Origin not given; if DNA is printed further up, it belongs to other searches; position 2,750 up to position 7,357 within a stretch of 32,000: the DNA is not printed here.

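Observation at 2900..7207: Four-domain fusion ECH2-KS0-ACP-flavin monooxygenase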

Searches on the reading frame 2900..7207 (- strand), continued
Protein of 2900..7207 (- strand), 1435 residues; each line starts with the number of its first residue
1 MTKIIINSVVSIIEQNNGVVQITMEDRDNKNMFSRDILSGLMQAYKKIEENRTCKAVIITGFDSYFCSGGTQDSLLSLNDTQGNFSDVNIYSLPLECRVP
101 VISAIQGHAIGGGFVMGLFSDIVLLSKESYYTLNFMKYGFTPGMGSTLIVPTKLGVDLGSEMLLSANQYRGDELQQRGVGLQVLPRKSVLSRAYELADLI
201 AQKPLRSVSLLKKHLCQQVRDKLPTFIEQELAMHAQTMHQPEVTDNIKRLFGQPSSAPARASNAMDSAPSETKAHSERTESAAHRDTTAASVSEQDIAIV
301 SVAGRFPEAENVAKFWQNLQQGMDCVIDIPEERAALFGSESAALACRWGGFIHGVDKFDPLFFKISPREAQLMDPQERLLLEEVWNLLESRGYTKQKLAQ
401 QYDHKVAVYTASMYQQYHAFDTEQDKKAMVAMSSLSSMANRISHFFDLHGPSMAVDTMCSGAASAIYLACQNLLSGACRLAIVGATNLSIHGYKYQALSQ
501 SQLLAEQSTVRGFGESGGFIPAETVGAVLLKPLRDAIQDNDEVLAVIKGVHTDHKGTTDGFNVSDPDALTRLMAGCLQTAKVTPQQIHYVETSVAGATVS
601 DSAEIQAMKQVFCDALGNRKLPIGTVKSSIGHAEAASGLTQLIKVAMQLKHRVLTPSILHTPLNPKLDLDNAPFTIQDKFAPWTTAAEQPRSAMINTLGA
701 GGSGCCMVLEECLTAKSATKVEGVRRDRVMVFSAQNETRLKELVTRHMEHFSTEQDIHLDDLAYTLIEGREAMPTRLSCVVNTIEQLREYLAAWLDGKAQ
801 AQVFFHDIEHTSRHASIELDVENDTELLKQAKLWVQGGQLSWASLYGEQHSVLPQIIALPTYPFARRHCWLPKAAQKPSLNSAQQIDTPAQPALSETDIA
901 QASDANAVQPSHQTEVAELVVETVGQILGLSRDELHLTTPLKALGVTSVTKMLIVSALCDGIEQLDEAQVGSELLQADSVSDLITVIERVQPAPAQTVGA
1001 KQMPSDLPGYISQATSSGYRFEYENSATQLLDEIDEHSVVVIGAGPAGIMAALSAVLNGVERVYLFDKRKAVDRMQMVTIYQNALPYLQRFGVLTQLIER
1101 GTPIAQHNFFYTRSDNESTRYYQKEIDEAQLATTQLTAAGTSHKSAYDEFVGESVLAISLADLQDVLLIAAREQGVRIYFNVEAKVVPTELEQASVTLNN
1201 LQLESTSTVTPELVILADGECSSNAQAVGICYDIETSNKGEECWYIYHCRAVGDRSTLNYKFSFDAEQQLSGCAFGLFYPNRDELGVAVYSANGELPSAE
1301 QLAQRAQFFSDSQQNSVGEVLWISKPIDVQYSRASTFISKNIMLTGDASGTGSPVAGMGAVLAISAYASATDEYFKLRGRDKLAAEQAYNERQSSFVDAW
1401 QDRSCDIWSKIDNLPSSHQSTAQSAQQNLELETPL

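Call 36: find_encoding_contigs(protein=P0005, flank=10000, max_places=2)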
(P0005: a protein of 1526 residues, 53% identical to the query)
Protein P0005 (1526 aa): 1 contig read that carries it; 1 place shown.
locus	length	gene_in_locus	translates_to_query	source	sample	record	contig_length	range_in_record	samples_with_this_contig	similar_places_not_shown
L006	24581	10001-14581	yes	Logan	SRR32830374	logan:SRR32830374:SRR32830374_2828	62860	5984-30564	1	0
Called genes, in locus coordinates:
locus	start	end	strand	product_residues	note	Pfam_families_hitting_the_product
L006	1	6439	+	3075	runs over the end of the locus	PF00109:ketoacyl-synt, PF02801:Ketoacyl-synt_C, PF22336:RhiE-like_linker, PF22621:CurL-like_PKS_C, PF00550:PP-binding, PF00109:ketoacyl-synt, PF02801:Ketoacyl-synt_C, PF16197:KAsynt_C_assoc, +15 more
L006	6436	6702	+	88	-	-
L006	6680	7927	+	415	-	PF00109:ketoacyl-synt, PF02801:Ketoacyl-synt_C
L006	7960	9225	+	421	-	PF01154:HMG_CoA_synt_N, PF08540:HMG_CoA_synt_C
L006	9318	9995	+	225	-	PF00378:ECH_1, PF16113:ECH_2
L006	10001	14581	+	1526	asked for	PF00378:ECH_1, PF16113:ECH_2, PF00109:ketoacyl-synt, PF02801:Ketoacyl-synt_C, PF22336:RhiE-like_linker, PF22621:CurL-like_PKS_C, PF01494:FAD_binding_3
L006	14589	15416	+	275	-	PF00561:Abhydrolase_1, PF12146:Hydrolase_4 (weak)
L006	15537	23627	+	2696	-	PF00109:ketoacyl-synt, PF02801:Ketoacyl-synt_C, PF16197:KAsynt_C_assoc, PF22336:RhiE-like_linker, PF22621:CurL-like_PKS_C, PF21089:PKS_DH_N, PF14765:PS-DH, PF00106:adh_short, +13 more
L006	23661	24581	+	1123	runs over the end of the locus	PF00698:Acyl_transf_1, PF21607:FabD_helical_ins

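Call 49: search_solved_structures(query=window:2900-7207:-, max_evalue=1e-20, show_alignments=0)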
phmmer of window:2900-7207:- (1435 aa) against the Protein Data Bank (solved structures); distinct sequences matched with E-value up to 1e-20: 83 (the best 60 are shown).
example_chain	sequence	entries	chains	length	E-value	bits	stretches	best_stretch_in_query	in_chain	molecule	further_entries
7zma_A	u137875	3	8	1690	9.8e-239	798.7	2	245-876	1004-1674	Putative polyketide synthase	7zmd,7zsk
7zmc_A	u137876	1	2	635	5.3e-129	435.2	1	295-876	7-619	Putative polyketide synthase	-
5erb_A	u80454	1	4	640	3.9e-123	415.7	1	279-875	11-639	Polyketide synthase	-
4z37_A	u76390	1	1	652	4e-122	412.4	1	289-882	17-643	Putative mixed polyketide synthase/non-ribosomal peptide synthetase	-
6mhk_A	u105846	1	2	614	6.3e-120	405.1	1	290-873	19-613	Polyketide synthase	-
4ope_A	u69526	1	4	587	8.4e-112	378.2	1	294-874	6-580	NRPS/PKS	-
4tkt_A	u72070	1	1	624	7.9e-110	371.6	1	296-872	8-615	AT-less polyketide synthase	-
7zm9_A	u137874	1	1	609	1.9e-107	363.8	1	295-872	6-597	Putative polyketide synthase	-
4na1_A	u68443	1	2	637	9.1e-102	344.9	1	283-873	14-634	Polyketide synthase PksJ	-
4zdn_A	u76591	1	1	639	2e-100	340.5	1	294-796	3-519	AT-less polyketide synthase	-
4na2_A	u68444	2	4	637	2.8e-100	340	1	283-873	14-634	Polyketide synthase PksJ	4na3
5erf_A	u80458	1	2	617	2e-93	317.3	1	292-873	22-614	Polyketide synthase PksL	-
5eny_A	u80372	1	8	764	3e-93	316.7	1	242-872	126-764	Polyketide synthase PksL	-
5e5n_A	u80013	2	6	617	4.9e-92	312.7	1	292-873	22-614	Polyketide synthase PksL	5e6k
4q1g_A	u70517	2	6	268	2.4e-85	290.6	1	6-252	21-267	Polyketide biosynthesis enoyl-CoA isomerase PksI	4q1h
4q1j_A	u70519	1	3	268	5.6e-84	286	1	6-252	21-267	Polyketide biosynthesis enoyl-CoA isomerase PksI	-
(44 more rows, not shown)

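Call 54: find_related_loci(query=A2, collection=genome_contigs, flank=6000)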
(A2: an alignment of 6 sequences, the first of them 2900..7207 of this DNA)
Query A2 (1435 aa) in genome_contigs; peptide patterns used: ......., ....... (x = any residue, [..] = any of these).
485 stretches matched a pattern; 335 encode a relative of the query (tblastn E <= 1e-3); the best 80 are kept; 79 distinct loci.
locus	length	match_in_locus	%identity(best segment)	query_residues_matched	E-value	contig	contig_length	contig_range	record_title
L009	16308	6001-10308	92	1-1435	0e+0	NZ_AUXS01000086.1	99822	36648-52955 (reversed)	Pseudoalteromonas luteoviolacea NCIMB 1944 contig_8, whole genome shotgun sequence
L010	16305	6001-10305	99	1-1435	0e+0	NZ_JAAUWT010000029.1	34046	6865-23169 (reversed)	Vibrio sp. S9_S30 contig00029, whole genome shotgun sequence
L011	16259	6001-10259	87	1-1435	0e+0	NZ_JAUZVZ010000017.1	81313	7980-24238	Alkalimonas collagenimarina strain AC40 17, whole genome shotgun sequence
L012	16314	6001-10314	43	6-1417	0e+0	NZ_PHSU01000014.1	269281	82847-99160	Pseudomonas sp. QS1027 NG-9811_QS116_lib127709_4633_4663_4674_contig_14, whole genome shotgun sequence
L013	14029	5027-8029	42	4-950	0e+0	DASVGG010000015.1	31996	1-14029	MAG TPA_asm: Pyrinomonadaceae bacterium isolate SMAG_U2109 k141_149835, whole genome shotgun sequence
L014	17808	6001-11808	37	8-873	6e-179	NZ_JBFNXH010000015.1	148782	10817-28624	Paenibacillus sp. SI92 Scaffold15, whole genome shotgun sequence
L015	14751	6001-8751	35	2-870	9e-170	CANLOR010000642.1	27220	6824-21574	uncultured Cyclobacteriaceae bacterium isolate 463.fasta genome assembly, contig: NODE_3104, whole genome shotgun sequen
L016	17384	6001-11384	35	8-878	7e-169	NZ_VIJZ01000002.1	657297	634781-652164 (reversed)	Paenibacillus ottowii strain MS2379 NODE_2_length_657297_cov_81.129107, whole genome shotgun sequence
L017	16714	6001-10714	36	6-870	4e-169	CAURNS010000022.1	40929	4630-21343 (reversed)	MAG TPA_asm: uncultured Pelosinus sp. isolate ERR9968789_bin.10_MetaWRAP_v1.3_MAG genome assembly, contig: ERZ21615840.2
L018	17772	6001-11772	35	6-929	1e-180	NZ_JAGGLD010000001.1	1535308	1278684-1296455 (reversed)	Paenibacillus shirakamiensis strain DSM 26806 Ga0454138_01, whole genome shotgun sequence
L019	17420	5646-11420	37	18-873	2e-157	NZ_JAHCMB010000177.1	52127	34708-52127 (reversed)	Paenibacillus sinensis strain HN-1 scaffold97, whole genome shotgun sequence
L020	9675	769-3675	33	3-886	1e-156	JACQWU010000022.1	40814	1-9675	MAG: Candidatus Desantisbacteria bacterium isolate NC_groundwater_1497_Pr4_B-0.1um_33_3 SR1-18-B1_scaffold_14460, whole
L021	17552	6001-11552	34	3-873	2e-167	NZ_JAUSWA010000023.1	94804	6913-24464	Paenibacillus brasilensis strain DSM 14914 Ga0480240_23, whole genome shotgun sequence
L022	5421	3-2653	39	116-985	4e-152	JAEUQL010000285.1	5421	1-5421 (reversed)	MAG: Blastocatellia bacterium isolate new MAG-250 NODE_285_length_5421_cov_3.562874, whole genome shotgun sequence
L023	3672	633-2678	42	292-958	1e-154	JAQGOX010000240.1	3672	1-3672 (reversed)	MAG: Verrucomicrobiales bacterium isolate RYN_624 scaffold_356136, whole genome shotgun sequence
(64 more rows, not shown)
